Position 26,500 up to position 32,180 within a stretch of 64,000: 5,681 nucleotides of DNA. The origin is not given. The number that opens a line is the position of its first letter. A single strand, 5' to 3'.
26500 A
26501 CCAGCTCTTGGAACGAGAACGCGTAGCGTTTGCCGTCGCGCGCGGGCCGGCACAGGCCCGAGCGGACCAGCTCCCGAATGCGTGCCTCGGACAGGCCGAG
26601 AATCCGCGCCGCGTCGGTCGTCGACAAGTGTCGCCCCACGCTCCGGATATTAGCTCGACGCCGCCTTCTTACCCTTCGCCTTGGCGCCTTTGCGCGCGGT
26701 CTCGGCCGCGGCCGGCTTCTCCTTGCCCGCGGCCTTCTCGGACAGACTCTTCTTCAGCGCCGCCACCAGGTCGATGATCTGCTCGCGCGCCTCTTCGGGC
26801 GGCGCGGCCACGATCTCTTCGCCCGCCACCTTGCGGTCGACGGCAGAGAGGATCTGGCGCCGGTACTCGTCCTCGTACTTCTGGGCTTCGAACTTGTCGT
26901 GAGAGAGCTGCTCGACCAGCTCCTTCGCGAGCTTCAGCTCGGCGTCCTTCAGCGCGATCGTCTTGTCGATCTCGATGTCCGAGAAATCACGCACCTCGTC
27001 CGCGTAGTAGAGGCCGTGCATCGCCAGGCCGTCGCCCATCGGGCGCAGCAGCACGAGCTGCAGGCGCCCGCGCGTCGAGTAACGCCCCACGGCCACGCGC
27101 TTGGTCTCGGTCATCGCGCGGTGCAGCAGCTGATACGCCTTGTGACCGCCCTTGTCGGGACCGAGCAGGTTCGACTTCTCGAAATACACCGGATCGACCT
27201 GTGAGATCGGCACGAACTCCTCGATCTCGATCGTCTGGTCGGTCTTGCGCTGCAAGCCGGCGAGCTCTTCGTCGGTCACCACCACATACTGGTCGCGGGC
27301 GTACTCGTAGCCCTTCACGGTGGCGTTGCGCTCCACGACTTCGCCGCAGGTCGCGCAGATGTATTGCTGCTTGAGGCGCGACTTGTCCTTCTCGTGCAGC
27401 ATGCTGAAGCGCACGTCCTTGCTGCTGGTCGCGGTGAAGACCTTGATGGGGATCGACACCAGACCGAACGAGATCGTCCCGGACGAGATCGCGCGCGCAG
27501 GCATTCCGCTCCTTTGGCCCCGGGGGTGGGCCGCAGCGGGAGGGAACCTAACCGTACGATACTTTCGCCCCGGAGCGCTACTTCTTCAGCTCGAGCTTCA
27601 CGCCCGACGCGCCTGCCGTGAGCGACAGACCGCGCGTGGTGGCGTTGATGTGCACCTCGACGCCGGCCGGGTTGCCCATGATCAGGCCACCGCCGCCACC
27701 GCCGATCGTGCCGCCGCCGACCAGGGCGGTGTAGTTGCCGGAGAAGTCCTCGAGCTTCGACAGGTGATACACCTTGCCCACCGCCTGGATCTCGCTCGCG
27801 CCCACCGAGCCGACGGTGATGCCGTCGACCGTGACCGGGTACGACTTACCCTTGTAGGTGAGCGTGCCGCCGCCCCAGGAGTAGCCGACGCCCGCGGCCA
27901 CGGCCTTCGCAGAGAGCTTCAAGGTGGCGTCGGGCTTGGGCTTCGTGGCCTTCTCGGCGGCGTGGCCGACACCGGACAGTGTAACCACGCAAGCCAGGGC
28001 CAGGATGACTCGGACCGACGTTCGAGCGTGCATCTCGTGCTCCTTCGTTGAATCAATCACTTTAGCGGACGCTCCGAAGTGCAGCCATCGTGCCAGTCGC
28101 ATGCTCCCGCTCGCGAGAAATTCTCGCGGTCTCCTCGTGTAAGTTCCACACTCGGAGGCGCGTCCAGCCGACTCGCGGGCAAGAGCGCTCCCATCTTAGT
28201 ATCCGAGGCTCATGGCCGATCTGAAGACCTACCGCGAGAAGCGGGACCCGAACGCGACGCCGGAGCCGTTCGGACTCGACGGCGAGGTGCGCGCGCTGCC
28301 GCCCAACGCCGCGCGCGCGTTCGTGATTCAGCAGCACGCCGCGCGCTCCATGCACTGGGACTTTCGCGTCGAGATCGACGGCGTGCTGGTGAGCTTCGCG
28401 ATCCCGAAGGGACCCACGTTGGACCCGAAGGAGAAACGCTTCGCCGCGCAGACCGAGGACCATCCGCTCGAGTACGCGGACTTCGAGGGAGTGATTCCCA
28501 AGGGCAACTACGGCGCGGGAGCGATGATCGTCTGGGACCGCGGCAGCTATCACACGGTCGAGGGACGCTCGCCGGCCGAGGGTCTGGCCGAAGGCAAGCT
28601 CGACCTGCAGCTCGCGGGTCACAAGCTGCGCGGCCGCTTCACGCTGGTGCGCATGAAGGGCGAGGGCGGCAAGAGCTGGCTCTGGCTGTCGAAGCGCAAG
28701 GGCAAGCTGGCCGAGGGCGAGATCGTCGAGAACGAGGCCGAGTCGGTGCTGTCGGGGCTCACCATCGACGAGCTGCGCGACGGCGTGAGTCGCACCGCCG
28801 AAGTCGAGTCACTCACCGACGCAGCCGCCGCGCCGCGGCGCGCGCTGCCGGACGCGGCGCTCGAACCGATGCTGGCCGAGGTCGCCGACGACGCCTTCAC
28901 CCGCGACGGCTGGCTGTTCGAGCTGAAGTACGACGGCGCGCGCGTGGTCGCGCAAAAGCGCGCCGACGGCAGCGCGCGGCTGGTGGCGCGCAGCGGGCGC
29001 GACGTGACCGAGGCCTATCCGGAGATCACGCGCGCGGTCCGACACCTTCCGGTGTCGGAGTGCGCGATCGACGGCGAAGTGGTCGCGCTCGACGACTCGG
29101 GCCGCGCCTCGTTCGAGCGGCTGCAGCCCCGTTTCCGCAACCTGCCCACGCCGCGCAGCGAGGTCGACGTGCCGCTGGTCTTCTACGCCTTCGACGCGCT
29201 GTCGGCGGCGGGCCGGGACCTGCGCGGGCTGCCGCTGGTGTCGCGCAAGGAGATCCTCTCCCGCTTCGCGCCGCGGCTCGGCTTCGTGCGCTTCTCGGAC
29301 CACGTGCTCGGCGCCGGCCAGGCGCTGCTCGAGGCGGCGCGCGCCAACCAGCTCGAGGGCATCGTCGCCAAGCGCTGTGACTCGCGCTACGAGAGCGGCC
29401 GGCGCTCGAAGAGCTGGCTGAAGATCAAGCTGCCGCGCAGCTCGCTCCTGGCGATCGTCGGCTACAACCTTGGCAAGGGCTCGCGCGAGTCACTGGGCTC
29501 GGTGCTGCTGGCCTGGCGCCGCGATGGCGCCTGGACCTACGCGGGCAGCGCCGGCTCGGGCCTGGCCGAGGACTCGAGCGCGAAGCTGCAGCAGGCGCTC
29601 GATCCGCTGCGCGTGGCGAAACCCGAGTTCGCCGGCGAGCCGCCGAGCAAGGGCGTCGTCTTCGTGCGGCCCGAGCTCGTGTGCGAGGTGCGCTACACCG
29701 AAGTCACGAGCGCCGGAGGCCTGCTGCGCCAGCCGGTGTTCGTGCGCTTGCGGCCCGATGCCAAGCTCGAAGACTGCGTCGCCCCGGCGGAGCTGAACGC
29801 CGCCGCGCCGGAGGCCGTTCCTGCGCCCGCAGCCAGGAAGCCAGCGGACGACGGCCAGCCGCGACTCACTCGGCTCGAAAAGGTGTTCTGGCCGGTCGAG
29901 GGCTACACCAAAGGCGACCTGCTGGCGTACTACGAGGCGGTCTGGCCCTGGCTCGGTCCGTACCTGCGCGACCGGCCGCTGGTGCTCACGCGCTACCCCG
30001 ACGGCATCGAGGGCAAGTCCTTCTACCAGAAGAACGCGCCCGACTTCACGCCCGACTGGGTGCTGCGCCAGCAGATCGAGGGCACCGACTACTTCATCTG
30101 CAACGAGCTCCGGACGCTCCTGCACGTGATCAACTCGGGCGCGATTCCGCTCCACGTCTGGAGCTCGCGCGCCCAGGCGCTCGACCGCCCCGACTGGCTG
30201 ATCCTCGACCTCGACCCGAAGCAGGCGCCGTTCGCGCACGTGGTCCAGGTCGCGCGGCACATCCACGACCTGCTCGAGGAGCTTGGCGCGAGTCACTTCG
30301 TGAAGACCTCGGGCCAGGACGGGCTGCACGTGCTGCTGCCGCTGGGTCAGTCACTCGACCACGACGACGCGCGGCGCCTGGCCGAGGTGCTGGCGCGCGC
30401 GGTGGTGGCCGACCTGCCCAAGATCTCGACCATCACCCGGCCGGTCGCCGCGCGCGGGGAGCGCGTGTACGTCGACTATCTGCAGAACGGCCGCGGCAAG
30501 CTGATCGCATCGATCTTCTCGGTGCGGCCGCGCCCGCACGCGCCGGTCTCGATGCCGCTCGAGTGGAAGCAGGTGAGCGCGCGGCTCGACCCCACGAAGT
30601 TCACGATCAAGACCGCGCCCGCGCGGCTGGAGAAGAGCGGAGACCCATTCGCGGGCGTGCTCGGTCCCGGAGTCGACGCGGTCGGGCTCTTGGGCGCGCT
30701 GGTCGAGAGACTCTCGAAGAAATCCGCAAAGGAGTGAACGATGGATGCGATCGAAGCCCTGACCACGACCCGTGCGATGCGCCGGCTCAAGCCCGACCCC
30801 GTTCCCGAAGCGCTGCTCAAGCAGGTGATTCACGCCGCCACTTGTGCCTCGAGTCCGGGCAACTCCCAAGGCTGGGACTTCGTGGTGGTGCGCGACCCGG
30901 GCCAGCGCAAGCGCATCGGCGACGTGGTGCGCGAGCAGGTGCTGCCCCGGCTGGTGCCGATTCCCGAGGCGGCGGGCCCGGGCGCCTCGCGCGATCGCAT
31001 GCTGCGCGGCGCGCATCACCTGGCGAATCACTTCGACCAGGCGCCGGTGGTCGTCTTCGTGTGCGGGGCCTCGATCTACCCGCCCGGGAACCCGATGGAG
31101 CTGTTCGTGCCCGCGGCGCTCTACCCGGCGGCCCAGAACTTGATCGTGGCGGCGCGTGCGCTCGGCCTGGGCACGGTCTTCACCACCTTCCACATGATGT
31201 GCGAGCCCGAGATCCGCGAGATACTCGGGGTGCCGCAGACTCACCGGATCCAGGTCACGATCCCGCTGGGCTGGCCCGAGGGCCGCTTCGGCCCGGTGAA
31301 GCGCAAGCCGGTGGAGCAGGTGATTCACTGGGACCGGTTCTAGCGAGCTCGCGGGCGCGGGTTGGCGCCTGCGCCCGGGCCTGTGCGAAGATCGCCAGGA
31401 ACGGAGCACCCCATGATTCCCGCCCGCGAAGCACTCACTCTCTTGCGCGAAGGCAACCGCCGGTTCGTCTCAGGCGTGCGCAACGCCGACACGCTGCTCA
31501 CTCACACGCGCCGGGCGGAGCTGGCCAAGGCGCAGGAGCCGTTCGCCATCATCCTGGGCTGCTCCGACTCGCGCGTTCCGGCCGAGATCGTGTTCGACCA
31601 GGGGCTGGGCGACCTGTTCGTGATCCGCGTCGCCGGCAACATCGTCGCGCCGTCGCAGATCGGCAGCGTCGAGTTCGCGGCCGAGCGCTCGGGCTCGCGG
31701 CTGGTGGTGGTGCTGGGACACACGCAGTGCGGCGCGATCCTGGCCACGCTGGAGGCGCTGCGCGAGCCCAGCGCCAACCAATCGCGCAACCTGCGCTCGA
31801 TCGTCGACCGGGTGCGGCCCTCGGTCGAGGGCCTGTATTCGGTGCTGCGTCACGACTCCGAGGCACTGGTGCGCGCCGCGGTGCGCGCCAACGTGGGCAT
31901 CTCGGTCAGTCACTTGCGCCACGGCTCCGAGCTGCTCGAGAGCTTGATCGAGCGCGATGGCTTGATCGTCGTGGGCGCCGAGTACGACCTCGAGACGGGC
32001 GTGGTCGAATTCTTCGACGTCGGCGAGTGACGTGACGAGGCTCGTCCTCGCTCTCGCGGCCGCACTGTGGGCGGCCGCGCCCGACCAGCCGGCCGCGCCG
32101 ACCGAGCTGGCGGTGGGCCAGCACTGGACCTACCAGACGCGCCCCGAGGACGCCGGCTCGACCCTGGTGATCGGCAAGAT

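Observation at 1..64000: Heptamer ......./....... occurs about once per kb, in all reading frames, roughly 9-fold over composition expectation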

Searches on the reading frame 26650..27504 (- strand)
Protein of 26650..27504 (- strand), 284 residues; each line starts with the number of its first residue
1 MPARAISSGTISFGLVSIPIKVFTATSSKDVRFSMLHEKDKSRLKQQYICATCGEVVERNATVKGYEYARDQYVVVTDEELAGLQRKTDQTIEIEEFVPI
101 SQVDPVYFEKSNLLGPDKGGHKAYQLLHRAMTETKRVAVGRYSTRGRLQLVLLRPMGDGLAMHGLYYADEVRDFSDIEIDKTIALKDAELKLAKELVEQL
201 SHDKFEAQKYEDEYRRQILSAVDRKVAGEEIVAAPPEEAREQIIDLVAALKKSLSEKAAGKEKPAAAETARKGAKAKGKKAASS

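Call 11: search_protein_families(library=pfam, proteins=[window:26650-27504:-])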
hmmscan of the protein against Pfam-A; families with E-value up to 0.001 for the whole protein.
window:26650-27504:- (284 aa): 1 family
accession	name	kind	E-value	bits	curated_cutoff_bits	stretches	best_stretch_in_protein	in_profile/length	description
PF02735.22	Ku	-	2.1e-51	174.9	25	1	12-191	1-189/190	Ku70/Ku80 beta-barrel domain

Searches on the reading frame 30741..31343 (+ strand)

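Call 24: search_protein_families(library=pfam, proteins=[window:30741-31343:+])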
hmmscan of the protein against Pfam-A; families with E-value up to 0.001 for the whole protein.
window:30741-31343:+ (200 aa): 2 families
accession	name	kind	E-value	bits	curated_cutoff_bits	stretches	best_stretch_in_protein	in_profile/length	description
PF00881.29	Nitroreductase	-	8.9e-28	98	23.5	1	9-178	3-167/167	Nitroreductase family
PF14512.11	TM1586_NiRdase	-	0.00033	20.8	27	0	132-197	89-151/215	Putative TM nitroreductase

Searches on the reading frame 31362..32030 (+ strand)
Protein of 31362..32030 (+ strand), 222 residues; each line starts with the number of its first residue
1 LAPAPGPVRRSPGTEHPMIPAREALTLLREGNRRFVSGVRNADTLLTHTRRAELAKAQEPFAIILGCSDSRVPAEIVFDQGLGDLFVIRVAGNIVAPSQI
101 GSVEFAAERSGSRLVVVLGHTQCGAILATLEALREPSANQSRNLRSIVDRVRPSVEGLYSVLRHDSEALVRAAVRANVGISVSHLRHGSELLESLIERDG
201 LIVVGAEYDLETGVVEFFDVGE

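Call 24: search_protein_families(library=pfam, proteins=[window:31362-32030:+])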
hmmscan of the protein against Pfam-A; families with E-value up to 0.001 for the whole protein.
window:31362-32030:+ (222 aa): 1 family
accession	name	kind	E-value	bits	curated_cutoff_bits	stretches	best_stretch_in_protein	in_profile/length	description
PF00484.24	Pro_CA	-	1.9e-37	129.4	25.7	1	62-215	1-156/156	Carbonic anhydrase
